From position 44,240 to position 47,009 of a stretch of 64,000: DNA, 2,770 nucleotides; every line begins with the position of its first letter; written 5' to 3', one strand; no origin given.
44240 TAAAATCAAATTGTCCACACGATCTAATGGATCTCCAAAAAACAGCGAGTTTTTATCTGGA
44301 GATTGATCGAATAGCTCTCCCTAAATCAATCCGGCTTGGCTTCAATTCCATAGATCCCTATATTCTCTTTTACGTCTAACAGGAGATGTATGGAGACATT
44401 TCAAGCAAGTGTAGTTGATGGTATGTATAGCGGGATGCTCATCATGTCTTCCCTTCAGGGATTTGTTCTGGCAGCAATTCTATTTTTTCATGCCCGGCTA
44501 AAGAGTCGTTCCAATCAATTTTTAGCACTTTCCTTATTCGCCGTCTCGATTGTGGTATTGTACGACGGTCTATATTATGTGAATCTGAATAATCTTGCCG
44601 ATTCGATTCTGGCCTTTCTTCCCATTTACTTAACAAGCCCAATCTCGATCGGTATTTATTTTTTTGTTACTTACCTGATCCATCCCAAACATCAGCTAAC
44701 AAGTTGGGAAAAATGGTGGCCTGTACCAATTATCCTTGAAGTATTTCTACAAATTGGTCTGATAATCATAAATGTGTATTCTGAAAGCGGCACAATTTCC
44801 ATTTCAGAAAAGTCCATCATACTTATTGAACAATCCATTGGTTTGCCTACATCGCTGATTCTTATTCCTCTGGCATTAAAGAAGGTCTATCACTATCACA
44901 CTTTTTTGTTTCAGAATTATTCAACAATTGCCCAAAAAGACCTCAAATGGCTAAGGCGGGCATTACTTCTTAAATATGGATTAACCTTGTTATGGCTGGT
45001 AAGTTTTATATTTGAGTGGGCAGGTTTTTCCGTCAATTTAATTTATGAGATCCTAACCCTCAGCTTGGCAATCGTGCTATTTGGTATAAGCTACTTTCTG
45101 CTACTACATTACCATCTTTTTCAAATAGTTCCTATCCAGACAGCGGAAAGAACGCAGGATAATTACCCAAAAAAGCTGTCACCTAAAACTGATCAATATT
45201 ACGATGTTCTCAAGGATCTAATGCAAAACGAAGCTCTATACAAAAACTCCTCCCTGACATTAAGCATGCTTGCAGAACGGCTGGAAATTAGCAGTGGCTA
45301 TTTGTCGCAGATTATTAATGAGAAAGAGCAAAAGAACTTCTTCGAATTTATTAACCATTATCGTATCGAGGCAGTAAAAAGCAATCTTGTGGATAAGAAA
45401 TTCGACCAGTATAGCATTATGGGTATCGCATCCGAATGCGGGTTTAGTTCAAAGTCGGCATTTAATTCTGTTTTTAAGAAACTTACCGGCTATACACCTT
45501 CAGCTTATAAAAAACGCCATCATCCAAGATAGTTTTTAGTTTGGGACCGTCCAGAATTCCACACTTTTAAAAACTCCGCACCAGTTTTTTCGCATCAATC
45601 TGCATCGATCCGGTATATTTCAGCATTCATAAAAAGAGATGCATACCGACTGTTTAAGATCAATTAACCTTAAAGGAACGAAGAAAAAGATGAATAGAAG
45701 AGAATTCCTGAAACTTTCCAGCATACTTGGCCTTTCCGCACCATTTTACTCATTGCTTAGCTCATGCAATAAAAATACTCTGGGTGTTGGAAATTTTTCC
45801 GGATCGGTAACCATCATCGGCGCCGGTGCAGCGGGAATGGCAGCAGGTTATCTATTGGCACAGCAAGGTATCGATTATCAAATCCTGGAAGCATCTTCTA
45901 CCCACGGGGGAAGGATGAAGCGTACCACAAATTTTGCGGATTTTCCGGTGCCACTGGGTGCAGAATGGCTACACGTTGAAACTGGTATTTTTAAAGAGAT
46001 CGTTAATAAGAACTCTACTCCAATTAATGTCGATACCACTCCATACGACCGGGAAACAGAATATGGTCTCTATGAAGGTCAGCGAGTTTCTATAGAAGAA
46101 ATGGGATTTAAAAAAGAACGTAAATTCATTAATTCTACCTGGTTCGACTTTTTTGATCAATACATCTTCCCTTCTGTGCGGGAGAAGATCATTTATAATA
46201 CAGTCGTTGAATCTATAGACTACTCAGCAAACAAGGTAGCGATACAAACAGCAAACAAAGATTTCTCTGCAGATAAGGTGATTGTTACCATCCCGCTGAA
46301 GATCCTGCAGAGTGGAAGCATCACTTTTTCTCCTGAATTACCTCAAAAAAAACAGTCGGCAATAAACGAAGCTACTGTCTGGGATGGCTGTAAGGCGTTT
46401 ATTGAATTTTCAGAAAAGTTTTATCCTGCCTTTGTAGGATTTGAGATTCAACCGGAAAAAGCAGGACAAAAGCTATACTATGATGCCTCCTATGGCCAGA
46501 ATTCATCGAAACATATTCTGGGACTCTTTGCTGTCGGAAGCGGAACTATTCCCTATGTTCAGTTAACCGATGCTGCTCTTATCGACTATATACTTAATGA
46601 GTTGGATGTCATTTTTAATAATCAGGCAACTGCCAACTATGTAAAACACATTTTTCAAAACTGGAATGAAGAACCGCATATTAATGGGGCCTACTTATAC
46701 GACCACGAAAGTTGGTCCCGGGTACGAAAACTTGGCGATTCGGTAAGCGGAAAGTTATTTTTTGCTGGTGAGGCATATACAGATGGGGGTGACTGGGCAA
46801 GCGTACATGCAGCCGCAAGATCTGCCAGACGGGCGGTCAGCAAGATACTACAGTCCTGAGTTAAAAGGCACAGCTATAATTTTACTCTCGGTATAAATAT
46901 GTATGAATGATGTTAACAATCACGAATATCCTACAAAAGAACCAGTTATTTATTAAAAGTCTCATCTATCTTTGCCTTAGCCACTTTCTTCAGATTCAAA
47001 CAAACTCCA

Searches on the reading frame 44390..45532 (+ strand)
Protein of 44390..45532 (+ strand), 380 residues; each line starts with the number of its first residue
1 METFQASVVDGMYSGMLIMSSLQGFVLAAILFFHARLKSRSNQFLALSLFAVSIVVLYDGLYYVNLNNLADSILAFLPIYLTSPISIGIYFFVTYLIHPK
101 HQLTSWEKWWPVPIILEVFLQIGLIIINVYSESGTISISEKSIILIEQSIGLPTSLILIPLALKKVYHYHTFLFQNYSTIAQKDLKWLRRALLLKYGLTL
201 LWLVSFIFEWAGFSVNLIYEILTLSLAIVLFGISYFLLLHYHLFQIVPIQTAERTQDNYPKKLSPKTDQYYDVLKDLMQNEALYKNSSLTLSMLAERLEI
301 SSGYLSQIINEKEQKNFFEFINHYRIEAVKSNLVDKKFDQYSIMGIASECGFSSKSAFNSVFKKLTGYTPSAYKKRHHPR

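Call 7: search_protein_families(library=pfam, max_evalue=10, proteins=[window:44390-45532:+])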
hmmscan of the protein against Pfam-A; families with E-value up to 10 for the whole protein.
window:44390-45532:+ (380 aa): 9 families
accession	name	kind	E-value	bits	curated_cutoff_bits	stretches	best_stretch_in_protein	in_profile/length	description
PF12833.13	HTH_18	-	1.3e-17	64.2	33.6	1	294-376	1-80/80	Helix-turn-helix domain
PF00165.29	HTH_AraC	-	3.1e-09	37.2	26.6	1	346-373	14-40/42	Bacterial regulatory helix-turn-helix proteins, AraC family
PF13412.12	HTH_24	-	0.011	15.7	21.9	1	281-316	10-45/48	Winged helix-turn-helix DNA-binding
PF12844.13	HTH_19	-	0.018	15.4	30.2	1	285-313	9-37/64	Helix-turn-helix domain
PF01381.28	HTH_3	-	0.039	14.4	23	1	286-312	7-33/55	Helix-turn-helix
PF01047.28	MarR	-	0.043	14.1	24.6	1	283-317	12-46/59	MarR family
PF08349.16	DUF1722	-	0.063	14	22.5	1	263-331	27-88/117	Protein of unknown function (DUF1722)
PF12802.13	MarR_2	-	0.077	13.6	27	1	282-315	13-47/61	MarR family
PF11026.13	DUF2721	-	8.8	6.7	28.3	0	16-62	68-114/129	Protein of unknown function (DUF2721)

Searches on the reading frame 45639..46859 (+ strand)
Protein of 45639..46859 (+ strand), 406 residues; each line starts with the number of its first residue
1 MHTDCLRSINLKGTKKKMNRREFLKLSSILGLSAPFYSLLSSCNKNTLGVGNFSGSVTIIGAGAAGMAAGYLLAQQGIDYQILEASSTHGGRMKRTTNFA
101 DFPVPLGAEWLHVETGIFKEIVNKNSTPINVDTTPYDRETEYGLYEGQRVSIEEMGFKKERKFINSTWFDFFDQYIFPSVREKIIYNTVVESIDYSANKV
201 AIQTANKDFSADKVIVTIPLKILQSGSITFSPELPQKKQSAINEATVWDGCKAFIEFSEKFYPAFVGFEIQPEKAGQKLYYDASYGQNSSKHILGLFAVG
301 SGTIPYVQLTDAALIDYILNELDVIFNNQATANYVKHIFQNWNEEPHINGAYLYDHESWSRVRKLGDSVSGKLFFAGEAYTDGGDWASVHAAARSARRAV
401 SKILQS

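Call 7: search_protein_families(library=pfam, max_evalue=10, proteins=[window:45639-46859:+])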
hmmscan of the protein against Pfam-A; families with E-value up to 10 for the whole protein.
window:45639-46859:+ (406 aa): 14 families
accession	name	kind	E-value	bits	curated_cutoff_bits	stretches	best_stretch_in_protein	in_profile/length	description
PF01593.30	Amino_oxidase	-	5.9e-39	135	19.8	2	181-404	216-443/443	Flavin containing amine oxidoreductase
PF13450.12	NAD_binding_8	-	1.1e-10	42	21.9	1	59-113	1-54/68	NAD(P)-binding Rossmann-like domain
PF13738.12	Pyr_redox_3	-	4.8e-06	26.5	30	2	59-86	2-30/305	Pyridine nucleotide-disulphide oxidoreductase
PF12831.13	FAD_oxidored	-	3e-05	23.9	27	1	57-197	2-118/416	FAD dependent oxidoreductase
PF01494.25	FAD_binding_3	-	6.8e-05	22.7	22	1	56-88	3-35/349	FAD binding domain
PF01946.23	Thi4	-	0.00015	21.5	26.2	1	56-93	19-57/235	Thi4 family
PF03486.20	HI0933_like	-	0.00057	19.8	50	1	57-93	3-39/244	HI0933-like protein Rossmann domain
PF00890.30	FAD_binding_2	-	0.00091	19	20.4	1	57-91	2-36/414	FAD binding domain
PF01266.30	DAO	-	0.0013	18.8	27.9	1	57-88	2-33/353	FAD dependent oxidoreductase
PF07992.20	Pyr_redox_2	-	0.0071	16.2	26.1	1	56-93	2-31/291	Pyridine nucleotide-disulphide oxidoreductase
PF01134.28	GIDA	-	0.018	14.6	22.1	1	57-85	2-30/391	Glucose inhibited division protein A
PF14827.12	dCache_3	-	0.13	12.3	25.7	1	328-371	48-95/239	Double sensory domain of two-component sensor kinase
PF02558.23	ApbA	-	0.16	12.1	22.2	1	57-85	1-29/150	Ketopantoate reductase PanE/ApbA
PF15861.10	partial_CstF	-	0.22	11.8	27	1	307-345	10-45/62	Partial cleavage stimulation factor domain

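Call 11: find_encoding_contigs(protein=window:45639-46859:+, flank=6000, max_places=10)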
Protein window:45639-46859:+ (406 aa): no gene with exactly this product is on record in the collection.

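Call 13: find_encoding_contigs(protein=window:45690-46859:+, flank=6000, max_places=10)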
Protein window:45690-46859:+ (389 aa): no gene with exactly this product is on record in the collection.

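Call 15: find_related_loci(query=window:45690-46859:+, collection=genome_contigs, flank=6000)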
Query window:45690-46859:+ (389 aa) in genome_contigs; peptide patterns used: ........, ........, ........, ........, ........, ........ (x = any residue, [..] = any of these).
133 stretches matched a pattern; 70 encode a relative of the query (tblastn E <= 1e-3); 70 distinct loci.
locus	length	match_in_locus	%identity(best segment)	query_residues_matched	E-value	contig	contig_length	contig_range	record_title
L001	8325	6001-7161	64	1-387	8e-175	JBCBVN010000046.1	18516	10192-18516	MAG: Bacteroidota bacterium isolate J06643_12 NODE_46_length_18516_cov_5.419654, whole genome shotgun sequence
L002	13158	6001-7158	62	1-386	2e-174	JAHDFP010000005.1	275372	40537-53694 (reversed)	MAG: Saprospiraceae bacterium isolate MAG-25 RZ_70, whole genome shotgun sequence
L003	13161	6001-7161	63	1-387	9e-174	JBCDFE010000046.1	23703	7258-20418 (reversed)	MAG: Bacteroidota bacterium isolate P01_H01_bin.101 k141_1850819_length_23703_cov_49.0570, whole genome shotgun sequence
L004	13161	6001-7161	64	1-387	9e-173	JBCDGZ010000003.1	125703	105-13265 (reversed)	MAG: Bacteroidota bacterium isolate P01_H01_bin.144 k141_1661092_length_125703_cov_13.2260, whole genome shotgun sequenc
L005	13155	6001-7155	62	1-387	4e-172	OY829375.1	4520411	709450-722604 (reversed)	MAG: Ekhidna sp. isolate 7368ff1e-2d32-42b0-92be-6699bdb098de genome assembly, chromosome: 1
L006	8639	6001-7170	61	1-387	2e-171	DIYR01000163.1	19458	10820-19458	MAG TPA_asm: Flavobacteriales bacterium UBA6049 UBA6049_contig_6464, whole genome shotgun sequence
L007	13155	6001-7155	64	1-386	7e-171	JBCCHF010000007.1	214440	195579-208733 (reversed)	MAG: Bacteroidota bacterium isolate P01_B01_bin.60 k141_1759400_length_214440_cov_20.2118, whole genome shotgun sequence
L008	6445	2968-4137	61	1-387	5e-172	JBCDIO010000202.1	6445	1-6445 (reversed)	MAG: Bacteroidota bacterium isolate P01_H01_bin.181 k141_1518512_length_6445_cov_8.0779, whole genome shotgun sequence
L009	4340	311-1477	64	1-387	9e-174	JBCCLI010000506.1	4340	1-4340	MAG: Bacteroidota bacterium isolate P01_C01_bin.23 k141_88803_length_4340_cov_27.1005, whole genome shotgun sequence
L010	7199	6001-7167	63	1-387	6e-168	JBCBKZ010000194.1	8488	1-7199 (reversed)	MAG: Bacteroidota bacterium isolate J06627_36 NODE_194_length_8488_cov_4.296398, whole genome shotgun sequence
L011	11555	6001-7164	63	1-389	7e-168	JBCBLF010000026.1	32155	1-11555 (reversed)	MAG: Cyanobacteria bacterium J06627_8 NODE_26_length_32155_cov_8.223331, whole genome shotgun sequence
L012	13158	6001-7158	62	1-388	8e-167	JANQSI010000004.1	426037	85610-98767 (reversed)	MAG: Cyclobacteriaceae bacterium isolate IP29b_bin.92 k99_1259576, whole genome shotgun sequence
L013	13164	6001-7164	62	1-389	9e-167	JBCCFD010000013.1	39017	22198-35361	MAG: Chloroflexota bacterium isolate P01_B01_bin.122 k141_1064229_length_39017_cov_18.6075, whole genome shotgun sequenc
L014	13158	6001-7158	61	1-386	1e-166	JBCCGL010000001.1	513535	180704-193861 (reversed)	MAG: Pseudomonadota bacterium isolate P01_B01_bin.42 k141_3746300_length_513535_cov_29.2346, whole genome shotgun sequen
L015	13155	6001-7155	63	1-386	2e-166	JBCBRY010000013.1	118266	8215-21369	MAG: Bacteroidota bacterium isolate J06638_10 NODE_13_length_118266_cov_16.709347, whole genome shotgun sequence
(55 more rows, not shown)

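Call 21: find_related_loci(query=window:45690-46859:+, collection=metagenome_contigs, flank=4000)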
Query window:45690-46859:+ (389 aa) in metagenome_contigs; peptide patterns used: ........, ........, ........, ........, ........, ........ (x = any residue, [..] = any of these).
112 stretches matched a pattern; 16 encode a relative of the query (tblastn E <= 1e-3); 16 distinct loci.
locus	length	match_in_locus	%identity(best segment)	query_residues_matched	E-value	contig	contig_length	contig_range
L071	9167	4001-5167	80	1-389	0e+0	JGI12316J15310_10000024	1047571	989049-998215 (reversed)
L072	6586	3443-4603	63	1-387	5e-172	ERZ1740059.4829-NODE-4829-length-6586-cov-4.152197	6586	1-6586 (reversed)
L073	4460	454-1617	62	1-389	2e-174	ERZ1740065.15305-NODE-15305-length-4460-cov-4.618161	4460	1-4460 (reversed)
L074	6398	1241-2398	61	1-387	1e-167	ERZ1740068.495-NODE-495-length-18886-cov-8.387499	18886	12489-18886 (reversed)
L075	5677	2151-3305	65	1-386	3e-167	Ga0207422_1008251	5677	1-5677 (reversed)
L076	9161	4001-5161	63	1-389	2e-164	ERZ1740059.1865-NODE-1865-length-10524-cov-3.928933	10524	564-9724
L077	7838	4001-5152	61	1-387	6e-163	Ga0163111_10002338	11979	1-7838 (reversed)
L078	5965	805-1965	65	1-387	3e-161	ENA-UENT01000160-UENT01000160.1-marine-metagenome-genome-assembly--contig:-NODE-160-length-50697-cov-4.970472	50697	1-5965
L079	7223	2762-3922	63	1-388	3e-155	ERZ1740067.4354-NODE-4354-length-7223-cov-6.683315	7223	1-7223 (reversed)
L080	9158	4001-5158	59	1-387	4e-152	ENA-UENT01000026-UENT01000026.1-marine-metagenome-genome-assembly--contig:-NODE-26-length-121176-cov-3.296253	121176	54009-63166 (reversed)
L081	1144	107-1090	63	1-329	1e-145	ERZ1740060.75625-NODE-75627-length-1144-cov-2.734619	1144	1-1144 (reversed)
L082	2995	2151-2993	64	1-282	1e-120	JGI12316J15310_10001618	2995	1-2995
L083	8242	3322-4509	42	1-389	4e-94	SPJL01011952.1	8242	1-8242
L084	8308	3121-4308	41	1-389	5e-90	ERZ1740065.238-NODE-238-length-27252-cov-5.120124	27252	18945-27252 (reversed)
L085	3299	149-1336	41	1-389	4e-89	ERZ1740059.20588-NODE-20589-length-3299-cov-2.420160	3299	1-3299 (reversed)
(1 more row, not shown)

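Call 33: list_cluster_members(proteins=[window:46907-47191:+, window:47017-47169:-, window:47179-47301:-, window:47179-47259:-, window:47343-47501:-, window:47075-47179:-, window:45690-46856:+, window:48512-49363:-, window:49462-50343:+, P0001])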
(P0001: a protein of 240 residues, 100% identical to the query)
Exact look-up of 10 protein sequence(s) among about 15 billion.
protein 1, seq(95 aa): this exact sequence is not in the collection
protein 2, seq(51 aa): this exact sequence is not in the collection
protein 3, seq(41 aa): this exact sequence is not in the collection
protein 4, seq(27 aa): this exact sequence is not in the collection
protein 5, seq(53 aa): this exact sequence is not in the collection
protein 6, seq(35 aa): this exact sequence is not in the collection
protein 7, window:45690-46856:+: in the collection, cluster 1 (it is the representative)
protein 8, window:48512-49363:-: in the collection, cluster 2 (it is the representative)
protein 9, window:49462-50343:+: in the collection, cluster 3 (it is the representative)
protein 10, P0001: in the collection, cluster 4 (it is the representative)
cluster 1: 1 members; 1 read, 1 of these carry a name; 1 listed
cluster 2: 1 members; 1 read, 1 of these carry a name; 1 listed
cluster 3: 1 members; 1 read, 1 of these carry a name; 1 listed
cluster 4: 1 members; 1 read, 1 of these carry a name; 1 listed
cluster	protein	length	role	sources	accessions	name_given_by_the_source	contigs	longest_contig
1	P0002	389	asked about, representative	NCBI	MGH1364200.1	MAG: flavin monoamine oxidase family protein [Calditrichia bacterium]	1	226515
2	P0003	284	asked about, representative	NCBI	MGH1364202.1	MAG: GNAT family N-acetyltransferase [Calditrichia bacterium]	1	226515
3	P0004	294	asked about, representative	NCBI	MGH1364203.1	MAG: hypothetical protein ACRBF0_11635 [Calditrichia bacterium]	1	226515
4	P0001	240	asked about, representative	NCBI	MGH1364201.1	MAG: hypothetical protein ACRBF0_11625 [Calditrichia bacterium]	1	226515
